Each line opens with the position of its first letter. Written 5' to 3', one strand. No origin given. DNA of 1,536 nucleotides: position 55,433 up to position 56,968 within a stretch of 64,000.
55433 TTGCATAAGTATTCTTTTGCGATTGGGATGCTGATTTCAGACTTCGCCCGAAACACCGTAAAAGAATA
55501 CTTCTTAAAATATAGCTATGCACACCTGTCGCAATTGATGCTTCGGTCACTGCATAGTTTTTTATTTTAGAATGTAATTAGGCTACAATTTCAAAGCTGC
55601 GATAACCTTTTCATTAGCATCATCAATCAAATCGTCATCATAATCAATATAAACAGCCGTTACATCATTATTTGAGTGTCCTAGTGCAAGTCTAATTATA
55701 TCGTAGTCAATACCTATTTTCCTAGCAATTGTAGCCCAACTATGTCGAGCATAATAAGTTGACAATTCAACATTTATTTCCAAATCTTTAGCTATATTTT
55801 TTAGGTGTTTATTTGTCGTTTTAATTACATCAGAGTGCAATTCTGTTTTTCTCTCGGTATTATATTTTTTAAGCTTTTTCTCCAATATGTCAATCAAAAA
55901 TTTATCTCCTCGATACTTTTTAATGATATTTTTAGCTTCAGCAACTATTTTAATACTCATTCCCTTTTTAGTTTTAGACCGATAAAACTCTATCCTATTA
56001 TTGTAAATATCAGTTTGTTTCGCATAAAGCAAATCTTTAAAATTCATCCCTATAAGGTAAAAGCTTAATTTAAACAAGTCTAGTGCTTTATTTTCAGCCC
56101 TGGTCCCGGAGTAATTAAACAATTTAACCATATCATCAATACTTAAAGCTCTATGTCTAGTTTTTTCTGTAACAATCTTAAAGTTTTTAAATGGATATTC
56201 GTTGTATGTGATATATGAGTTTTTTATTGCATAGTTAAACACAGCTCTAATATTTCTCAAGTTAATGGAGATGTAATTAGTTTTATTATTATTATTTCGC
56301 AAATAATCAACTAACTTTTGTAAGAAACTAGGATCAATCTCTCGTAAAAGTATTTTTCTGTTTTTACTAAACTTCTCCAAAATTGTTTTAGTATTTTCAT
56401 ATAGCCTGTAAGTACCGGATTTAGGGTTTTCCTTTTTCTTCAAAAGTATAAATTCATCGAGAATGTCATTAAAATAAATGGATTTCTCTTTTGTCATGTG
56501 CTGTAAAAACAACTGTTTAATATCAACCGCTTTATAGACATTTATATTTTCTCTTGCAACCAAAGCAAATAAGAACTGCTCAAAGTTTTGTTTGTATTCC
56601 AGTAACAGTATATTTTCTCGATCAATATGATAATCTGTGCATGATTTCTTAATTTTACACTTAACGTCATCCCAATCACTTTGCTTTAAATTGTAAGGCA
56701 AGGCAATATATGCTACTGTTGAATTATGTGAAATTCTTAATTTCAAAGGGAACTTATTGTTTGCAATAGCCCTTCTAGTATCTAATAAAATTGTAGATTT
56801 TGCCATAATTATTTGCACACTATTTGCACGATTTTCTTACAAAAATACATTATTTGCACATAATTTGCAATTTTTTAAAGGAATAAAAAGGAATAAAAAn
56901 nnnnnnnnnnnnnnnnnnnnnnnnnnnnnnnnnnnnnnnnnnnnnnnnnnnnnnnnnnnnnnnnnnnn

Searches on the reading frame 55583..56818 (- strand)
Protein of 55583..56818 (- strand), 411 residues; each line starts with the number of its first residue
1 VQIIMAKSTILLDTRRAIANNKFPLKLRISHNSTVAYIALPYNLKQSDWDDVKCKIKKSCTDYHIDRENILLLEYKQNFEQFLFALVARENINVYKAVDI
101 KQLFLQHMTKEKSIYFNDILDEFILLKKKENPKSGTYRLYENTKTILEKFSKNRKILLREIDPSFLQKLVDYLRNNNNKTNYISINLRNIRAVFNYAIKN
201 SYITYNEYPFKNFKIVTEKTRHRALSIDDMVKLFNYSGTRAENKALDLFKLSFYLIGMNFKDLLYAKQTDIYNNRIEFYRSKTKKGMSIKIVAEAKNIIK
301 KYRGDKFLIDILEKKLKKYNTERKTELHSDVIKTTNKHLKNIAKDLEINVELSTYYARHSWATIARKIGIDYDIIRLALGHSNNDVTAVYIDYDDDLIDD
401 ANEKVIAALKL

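Call 11: search_protein_families(library=pfam, proteins=[window:55583-56818:-], max_evalue=0.01)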
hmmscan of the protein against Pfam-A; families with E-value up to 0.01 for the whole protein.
window:55583-56818:- (411 aa): 3 families
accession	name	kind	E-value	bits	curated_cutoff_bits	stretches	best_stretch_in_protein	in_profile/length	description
PF13102.12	Phage_int_SAM_5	-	4e-18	66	22.3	1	116-215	2-98/98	Phage integrase SAM-like domain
PF00589.27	Phage_integrase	-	1e-07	32.4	27.1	1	228-394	6-169/172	Phage integrase family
PF17293.8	Arm-DNA-bind_5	-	1.1e-07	32.7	22.6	1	12-89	3-78/87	Arm DNA-binding domain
